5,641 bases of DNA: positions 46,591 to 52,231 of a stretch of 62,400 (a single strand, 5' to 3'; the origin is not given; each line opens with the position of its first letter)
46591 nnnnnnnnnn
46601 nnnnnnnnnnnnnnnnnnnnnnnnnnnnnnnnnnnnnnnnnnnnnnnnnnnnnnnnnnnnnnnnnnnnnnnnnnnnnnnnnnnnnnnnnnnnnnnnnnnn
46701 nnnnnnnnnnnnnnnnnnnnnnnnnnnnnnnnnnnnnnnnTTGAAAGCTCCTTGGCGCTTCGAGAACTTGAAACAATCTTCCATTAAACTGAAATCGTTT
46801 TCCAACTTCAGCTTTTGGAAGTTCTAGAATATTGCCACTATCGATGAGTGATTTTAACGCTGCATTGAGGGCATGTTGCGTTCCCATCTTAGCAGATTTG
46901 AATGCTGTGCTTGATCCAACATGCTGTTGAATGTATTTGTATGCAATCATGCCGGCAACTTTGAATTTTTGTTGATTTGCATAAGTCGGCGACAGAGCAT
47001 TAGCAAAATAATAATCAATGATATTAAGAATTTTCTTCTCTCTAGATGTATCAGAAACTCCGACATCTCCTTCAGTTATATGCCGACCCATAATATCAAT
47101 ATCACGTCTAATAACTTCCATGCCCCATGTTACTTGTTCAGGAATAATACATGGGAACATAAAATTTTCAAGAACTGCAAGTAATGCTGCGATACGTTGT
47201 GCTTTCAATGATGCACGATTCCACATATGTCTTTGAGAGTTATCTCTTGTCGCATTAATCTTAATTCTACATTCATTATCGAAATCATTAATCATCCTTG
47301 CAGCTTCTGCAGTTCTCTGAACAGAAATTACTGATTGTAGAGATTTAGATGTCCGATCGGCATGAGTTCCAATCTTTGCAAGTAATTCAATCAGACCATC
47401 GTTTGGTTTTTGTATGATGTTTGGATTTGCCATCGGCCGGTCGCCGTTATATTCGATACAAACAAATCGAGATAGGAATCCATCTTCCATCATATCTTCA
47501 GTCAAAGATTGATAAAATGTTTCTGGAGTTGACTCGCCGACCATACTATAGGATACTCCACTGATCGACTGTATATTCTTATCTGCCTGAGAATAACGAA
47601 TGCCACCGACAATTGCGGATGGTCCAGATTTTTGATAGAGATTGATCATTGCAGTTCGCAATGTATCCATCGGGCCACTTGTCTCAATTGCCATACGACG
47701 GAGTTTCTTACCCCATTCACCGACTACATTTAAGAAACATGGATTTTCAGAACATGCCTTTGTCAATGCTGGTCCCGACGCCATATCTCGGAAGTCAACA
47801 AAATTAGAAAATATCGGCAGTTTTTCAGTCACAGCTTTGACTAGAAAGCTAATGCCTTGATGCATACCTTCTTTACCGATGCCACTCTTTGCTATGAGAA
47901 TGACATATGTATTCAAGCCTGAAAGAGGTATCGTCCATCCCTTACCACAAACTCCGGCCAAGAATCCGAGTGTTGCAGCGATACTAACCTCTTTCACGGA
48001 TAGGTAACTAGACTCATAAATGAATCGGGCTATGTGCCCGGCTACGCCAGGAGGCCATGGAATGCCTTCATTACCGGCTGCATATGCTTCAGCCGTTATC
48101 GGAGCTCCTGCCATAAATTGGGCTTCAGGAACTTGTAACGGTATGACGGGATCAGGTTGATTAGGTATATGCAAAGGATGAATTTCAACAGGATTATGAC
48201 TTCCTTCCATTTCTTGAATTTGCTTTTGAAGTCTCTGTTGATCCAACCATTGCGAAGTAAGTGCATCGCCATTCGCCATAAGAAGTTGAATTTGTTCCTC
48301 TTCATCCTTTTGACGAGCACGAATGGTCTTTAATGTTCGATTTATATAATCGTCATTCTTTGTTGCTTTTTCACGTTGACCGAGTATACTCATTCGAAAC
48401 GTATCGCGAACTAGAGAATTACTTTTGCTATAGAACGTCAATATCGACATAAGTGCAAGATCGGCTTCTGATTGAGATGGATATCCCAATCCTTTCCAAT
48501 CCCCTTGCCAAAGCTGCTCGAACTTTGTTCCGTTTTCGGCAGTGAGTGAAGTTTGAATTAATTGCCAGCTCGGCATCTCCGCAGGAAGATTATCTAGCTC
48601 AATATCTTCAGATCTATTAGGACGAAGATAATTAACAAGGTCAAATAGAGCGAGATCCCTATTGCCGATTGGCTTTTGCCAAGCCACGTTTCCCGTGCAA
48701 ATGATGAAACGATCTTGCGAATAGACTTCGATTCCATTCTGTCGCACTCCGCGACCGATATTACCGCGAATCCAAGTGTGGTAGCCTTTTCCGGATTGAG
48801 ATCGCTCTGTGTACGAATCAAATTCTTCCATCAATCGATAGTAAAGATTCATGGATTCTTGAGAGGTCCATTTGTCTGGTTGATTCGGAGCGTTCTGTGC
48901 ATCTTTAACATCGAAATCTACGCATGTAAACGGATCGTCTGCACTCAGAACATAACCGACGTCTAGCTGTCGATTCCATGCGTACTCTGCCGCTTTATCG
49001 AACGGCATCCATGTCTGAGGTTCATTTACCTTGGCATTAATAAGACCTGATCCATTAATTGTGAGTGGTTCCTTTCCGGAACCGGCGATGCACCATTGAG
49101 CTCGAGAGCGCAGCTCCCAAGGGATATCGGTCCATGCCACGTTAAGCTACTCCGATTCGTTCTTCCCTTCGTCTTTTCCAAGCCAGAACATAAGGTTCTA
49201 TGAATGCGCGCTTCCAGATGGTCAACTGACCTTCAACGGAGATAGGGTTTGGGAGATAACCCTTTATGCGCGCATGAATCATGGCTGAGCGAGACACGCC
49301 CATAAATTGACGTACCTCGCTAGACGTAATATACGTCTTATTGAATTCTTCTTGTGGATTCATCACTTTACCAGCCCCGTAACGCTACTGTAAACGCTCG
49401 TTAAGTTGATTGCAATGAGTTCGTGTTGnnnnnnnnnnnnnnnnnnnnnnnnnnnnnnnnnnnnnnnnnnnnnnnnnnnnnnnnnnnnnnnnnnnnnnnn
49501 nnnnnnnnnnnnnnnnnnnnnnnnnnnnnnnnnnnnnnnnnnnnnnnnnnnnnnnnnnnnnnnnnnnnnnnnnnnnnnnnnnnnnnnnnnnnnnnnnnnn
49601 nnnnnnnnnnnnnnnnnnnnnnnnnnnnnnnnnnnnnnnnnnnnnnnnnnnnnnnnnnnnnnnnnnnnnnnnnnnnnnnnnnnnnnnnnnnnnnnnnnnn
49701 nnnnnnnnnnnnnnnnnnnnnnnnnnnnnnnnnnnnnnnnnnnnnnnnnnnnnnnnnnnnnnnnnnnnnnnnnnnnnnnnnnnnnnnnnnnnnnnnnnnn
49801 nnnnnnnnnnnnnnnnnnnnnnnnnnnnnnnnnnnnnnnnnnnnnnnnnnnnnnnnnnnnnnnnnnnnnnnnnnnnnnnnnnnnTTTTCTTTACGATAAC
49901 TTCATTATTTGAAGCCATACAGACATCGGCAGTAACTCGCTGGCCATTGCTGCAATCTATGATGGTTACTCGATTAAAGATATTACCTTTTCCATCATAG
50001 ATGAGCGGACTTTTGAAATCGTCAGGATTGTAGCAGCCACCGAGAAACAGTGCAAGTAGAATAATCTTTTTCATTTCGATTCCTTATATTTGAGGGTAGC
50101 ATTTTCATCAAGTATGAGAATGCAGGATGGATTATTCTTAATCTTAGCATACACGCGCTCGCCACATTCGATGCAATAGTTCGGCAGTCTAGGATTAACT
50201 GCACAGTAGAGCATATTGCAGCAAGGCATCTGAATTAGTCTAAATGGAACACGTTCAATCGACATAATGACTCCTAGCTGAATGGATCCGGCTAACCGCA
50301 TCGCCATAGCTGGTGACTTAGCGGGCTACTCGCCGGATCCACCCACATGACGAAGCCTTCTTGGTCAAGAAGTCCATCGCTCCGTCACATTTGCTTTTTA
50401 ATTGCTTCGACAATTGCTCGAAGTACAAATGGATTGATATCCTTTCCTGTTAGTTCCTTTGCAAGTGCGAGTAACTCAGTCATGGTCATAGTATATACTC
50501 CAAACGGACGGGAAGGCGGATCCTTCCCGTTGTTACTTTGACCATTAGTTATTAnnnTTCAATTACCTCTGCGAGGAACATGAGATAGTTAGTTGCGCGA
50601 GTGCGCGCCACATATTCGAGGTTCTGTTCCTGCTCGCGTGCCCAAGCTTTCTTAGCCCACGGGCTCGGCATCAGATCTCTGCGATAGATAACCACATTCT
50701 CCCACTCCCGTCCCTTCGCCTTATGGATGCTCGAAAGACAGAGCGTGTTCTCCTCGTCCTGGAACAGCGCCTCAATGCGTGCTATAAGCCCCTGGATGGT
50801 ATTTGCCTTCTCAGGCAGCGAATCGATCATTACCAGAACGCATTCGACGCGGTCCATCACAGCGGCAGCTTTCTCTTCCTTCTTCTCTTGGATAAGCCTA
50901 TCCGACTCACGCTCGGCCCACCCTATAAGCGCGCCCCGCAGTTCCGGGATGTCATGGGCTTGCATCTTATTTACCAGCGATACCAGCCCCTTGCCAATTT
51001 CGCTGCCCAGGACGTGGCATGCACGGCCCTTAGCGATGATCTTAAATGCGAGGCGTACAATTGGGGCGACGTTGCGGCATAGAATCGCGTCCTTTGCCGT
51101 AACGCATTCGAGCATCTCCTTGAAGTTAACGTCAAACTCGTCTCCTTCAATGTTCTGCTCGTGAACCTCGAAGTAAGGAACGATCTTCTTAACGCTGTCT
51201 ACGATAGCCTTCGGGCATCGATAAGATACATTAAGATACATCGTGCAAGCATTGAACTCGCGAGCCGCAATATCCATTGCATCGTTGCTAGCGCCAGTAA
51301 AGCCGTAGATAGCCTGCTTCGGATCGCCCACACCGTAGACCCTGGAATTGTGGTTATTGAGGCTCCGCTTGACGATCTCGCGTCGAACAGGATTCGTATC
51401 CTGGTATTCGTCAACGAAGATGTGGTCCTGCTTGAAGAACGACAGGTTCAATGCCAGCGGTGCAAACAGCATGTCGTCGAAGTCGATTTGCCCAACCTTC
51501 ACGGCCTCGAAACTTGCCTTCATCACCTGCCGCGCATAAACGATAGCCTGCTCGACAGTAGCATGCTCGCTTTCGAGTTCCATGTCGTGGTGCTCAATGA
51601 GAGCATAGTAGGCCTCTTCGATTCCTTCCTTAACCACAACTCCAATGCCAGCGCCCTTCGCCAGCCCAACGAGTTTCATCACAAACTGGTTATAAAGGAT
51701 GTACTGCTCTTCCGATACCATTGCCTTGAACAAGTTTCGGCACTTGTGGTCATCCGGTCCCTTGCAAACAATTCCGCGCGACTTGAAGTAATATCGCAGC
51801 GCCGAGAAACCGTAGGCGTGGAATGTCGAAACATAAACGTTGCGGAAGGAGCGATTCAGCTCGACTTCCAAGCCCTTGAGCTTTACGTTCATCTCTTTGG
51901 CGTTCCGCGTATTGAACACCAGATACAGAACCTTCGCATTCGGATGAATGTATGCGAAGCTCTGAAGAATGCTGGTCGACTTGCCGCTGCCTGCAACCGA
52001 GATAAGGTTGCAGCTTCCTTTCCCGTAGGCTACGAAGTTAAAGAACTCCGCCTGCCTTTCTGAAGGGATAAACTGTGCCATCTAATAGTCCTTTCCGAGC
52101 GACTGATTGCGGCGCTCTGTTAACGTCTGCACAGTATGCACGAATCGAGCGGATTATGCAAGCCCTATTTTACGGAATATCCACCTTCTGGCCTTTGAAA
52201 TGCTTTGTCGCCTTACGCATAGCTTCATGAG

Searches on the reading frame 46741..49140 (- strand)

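Call 32: search_protein_families(library=pfam, proteins=[window:46741-49140:-], max_evalue=0.001)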
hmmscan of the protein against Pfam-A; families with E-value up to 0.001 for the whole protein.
window:46741-49140:- (800 aa): 2 families
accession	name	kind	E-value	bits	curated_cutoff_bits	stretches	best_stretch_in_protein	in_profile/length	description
PF13148.11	DUF3987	-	6e-08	32.7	27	1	521-659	188-332/364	Protein of unknown function (DUF3987)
PF22763.1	NrS1-1_pol-like_HBD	-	3.1e-05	24.2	27.9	1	223-277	1-58/64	NrS-1 polymerase HBD domain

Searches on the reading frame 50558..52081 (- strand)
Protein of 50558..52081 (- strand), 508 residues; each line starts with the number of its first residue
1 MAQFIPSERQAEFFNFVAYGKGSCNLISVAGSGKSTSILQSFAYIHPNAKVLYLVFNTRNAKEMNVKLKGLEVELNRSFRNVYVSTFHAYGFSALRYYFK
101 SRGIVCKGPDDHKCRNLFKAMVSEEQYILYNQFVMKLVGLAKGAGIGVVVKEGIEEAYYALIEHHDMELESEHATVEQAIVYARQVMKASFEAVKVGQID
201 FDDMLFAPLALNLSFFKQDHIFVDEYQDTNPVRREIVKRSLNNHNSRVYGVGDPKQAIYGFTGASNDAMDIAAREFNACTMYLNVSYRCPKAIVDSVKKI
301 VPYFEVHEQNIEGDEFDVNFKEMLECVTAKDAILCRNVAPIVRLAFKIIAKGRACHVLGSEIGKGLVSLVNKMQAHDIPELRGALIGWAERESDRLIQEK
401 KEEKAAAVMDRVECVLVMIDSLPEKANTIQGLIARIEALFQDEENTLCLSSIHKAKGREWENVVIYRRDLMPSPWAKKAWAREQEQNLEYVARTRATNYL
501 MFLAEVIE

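Call 37: find_related_loci(query=window:50558-52081:-, collection=viral_contigs, flank=10000)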
Query window:50558-52081:- (508 aa) in viral_contigs; peptide patterns used: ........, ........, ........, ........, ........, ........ (x = any residue, [..] = any of these).
21 stretches matched a pattern; 20 encode a relative of the query (tblastn E <= 1e-3); 20 distinct loci.
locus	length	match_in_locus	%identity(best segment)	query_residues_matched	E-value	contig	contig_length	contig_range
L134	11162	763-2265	63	4-506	0e+0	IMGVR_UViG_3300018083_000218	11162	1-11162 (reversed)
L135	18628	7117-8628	55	3-506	0e+0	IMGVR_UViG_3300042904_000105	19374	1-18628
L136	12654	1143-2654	55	3-506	0e+0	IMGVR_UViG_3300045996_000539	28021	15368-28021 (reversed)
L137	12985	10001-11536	31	28-504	5e-62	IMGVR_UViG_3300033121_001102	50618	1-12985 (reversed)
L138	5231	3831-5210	31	7-463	9e-60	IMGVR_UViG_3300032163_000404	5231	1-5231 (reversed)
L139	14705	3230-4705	31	7-503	3e-64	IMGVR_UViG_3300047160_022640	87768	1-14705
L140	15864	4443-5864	27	7-505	4e-38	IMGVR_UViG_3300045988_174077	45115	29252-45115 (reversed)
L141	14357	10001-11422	27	7-505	5e-37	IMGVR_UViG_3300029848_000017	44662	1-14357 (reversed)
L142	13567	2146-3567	27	7-505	9e-37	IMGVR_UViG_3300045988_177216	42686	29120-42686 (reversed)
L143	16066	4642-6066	27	5-505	1e-36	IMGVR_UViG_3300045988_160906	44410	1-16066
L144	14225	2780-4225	26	1-505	1e-36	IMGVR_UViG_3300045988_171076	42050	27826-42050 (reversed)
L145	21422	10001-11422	26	7-505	2e-36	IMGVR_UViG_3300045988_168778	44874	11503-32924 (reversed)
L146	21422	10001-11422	27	7-505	2e-36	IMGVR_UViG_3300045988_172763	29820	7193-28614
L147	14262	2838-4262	27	5-505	2e-36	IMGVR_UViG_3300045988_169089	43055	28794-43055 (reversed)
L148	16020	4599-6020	26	7-505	2e-35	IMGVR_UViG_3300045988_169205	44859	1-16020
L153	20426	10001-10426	29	192-303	1e-7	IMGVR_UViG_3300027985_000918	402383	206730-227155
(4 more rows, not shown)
